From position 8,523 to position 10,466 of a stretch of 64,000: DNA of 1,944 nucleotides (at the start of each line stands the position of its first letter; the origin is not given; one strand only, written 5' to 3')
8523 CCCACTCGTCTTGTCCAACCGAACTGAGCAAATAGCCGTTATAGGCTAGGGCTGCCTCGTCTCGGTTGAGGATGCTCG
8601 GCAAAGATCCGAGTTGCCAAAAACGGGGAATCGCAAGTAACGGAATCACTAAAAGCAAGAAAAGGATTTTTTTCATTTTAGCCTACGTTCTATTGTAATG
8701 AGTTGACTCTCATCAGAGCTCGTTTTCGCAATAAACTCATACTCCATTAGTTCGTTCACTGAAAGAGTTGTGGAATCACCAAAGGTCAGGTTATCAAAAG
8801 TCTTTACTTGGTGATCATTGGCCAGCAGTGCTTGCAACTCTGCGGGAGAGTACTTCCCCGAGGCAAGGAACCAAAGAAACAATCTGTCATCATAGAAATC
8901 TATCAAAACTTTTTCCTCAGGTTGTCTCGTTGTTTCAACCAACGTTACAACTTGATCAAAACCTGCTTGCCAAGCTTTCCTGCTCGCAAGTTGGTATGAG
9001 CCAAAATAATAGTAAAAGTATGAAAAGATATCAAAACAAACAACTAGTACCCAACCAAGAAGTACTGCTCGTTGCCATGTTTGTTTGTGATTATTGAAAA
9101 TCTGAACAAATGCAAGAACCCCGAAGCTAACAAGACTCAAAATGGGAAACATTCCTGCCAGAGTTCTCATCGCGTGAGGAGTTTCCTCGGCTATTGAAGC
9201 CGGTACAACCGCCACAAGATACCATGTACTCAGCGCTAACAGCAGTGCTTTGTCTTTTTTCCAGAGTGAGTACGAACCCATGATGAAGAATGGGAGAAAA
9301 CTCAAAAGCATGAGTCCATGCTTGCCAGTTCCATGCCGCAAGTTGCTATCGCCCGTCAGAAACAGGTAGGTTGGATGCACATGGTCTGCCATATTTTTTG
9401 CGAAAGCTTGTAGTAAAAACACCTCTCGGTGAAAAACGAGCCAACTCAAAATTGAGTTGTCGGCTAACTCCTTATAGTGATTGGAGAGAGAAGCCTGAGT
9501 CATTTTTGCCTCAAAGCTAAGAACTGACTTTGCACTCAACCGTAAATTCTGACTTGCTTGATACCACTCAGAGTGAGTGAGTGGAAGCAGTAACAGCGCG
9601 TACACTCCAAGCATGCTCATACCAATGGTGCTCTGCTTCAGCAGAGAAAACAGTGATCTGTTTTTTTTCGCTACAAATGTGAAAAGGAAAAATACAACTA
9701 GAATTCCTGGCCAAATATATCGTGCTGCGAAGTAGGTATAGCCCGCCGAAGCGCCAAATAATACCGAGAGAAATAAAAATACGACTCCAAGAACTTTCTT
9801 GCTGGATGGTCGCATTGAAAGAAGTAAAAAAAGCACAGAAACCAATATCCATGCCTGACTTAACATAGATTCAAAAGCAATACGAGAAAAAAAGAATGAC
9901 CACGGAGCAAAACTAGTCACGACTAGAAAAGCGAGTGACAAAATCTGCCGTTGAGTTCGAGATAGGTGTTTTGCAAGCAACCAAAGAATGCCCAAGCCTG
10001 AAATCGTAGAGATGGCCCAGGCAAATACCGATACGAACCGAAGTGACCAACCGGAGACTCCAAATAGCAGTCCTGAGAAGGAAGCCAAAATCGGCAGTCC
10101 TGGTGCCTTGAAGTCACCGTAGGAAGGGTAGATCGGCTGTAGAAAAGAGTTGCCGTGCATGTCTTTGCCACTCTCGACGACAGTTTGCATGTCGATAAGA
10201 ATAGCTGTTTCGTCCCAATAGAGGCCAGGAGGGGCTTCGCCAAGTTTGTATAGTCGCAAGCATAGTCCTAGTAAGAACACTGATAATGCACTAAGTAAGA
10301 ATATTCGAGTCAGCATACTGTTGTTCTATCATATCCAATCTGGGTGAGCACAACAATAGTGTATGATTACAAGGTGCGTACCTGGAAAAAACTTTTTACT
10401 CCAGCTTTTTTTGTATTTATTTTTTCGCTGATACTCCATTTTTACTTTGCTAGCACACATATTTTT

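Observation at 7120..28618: Four tandem, translationally coupled pairs of ArnT/PMT-like GT-C paralogs, with variation in the acidic catalytic-loop motif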

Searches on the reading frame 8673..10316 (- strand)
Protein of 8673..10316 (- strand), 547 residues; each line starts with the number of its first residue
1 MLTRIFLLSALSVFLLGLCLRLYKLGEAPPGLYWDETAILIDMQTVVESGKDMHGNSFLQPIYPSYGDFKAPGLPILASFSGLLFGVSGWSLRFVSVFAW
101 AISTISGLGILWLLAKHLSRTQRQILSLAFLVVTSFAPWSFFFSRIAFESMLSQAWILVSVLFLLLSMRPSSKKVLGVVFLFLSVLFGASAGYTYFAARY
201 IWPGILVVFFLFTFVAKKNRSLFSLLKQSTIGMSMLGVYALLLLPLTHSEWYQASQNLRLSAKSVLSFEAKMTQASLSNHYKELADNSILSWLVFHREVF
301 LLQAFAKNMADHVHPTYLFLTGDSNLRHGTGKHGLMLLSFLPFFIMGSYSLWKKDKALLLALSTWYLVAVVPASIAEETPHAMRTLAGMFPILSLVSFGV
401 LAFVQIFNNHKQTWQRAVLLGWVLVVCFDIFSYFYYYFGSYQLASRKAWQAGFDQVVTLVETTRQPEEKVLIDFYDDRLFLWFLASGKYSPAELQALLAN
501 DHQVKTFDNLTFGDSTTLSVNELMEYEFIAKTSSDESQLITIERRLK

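Call 4: search_protein_families(library=pfam, proteins=[window:8673-10316:-], max_evalue=0.01)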
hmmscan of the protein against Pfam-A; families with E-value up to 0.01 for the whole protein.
window:8673-10316:- (547 aa): 0 families

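Call 37: search_protein_families(library=ncbifam, proteins=[window:8673-10316:-], max_evalue=0.01)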
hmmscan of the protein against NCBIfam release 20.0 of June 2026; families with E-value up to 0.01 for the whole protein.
window:8673-10316:- (547 aa): 0 families

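Call 58: find_homologous_proteins(query=window:8673-10316:-, max_evalue=1e-30)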
Query window:8673-10316:- (547 aa): 83 proteins with E <= 1e-30 among 8000 candidates.
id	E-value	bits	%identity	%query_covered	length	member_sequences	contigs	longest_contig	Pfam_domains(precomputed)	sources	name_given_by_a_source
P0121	0.0e+0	1166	100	97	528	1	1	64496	-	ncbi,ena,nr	ncbi:MAG: hypothetical protein O2840_00965 [bacterium]|nr:hypothetical protein [bacterium]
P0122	1.2e-196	673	58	99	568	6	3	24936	-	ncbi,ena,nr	ncbi:MAG: hypothetical protein UY10_C0019G0002 [Microgenomates group bacterium GW2011_GWA2_47_8]|nr:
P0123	8.0e-183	627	64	83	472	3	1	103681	-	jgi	-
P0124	3.0e-98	348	36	100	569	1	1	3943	PF13231.13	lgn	-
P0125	5.1e-98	348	36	93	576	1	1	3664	-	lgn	-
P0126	3.4e-94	335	37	93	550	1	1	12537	-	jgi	jgi:4-amino-4-deoxy-L-arabinose transferase-like glycosyltransferase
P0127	7.8e-94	334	37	94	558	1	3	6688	PF13231.13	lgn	-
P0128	9.4e-94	334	37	99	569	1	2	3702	-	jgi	jgi:4-amino-4-deoxy-L-arabinose transferase-like glycosyltransferase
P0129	6.4e-93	331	35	100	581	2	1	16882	-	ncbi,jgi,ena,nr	ncbi:MAG: hypothetical protein GW941_02715 [Candidatus Pacebacteria bacterium]|nr:hypothetical prote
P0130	8.1e-93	330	37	92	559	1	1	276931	PF13231.13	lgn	-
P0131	2.9e-92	329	36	95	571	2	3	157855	-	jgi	-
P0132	7.8e-92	327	36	98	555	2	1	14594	PF13231.13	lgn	-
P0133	1.2e-91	327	34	100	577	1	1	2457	-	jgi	jgi:4-amino-4-deoxy-L-arabinose transferase-like glycosyltransferase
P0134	2.4e-91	326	34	100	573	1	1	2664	-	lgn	-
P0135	6.2e-91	324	35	94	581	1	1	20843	-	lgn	-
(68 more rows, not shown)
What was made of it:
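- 8673..10316 (-): F1 GT-C paralog 'A-up' (WDE; GKDMHG). First gene of a minus-strand run 8673->925. Its orthogroup is widespread in Patescibacteria. P0121 is a 100% match (call 58).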

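Call 59: find_encoding_contigs(protein=P0123, flank=10000, max_places=1)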
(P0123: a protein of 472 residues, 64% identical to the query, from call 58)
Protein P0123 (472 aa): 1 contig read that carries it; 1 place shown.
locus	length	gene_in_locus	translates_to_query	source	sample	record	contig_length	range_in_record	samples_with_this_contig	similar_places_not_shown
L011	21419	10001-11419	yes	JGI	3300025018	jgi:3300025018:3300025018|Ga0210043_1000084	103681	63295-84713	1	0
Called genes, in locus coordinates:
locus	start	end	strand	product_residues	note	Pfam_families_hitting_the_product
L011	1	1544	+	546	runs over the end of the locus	-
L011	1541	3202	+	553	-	PF02366:PMT (weak), PF13231:PMT_2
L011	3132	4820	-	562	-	PF10131:PTPS_related (weak)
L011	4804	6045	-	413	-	-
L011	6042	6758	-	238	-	PF00535:Glycos_transf_2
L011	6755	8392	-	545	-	-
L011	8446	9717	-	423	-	PF13231:PMT_2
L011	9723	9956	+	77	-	-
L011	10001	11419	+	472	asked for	-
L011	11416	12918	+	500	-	-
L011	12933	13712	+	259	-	PF00535:Glycos_transf_2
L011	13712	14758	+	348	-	PF13439:Glyco_transf_4, PF13579:Glyco_trans_4_4, PF00534:Glycos_transf_1, PF13692:Glyco_trans_1_4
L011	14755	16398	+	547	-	PF10131:PTPS_related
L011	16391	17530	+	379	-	-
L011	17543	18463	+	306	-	PF01073:3Beta_HSD, PF01370:Epimerase, PF02719:Polysacc_synt_2, PF04321:RmlD_sub_bind, PF13460:NAD_binding_10 (weak), PF16363:GDP_Man_Dehyd, PF07993:NAD_binding_4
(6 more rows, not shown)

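Call 60: find_encoding_contigs(protein=P0130, flank=10000, max_places=1)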
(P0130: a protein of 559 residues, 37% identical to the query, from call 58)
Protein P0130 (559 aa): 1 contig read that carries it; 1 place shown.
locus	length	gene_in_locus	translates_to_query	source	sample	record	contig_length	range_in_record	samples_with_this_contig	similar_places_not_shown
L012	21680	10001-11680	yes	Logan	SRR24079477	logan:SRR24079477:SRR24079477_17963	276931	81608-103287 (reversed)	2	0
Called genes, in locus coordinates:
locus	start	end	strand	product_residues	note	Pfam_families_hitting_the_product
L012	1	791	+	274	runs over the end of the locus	PF00535:Glycos_transf_2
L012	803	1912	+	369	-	PF00534:Glycos_transf_1, PF13692:Glyco_trans_1_4, PF13524:Glyco_trans_1_2 (weak)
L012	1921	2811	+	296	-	PF00535:Glycos_transf_2, PF13641:Glyco_tranf_2_3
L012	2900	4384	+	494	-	PF13231:PMT_2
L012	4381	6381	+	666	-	-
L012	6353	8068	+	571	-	-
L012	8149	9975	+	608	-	PF03485:Arg_tRNA_synt_N, PF00750:tRNA-synt_1d, PF05746:DALR_1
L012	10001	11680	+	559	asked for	PF13231:PMT_2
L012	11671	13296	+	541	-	-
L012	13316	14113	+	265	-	PF00535:Glycos_transf_2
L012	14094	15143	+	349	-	PF13439:Glyco_transf_4, PF00534:Glycos_transf_1, PF13692:Glyco_trans_1_4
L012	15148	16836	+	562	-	-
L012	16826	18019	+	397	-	-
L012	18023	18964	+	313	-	PF01370:Epimerase, PF02719:Polysacc_synt_2, PF04321:RmlD_sub_bind, PF01073:3Beta_HSD, PF13460:NAD_binding_10 (weak), PF16363:GDP_Man_Dehyd, PF07993:NAD_binding_4 (weak)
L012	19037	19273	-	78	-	-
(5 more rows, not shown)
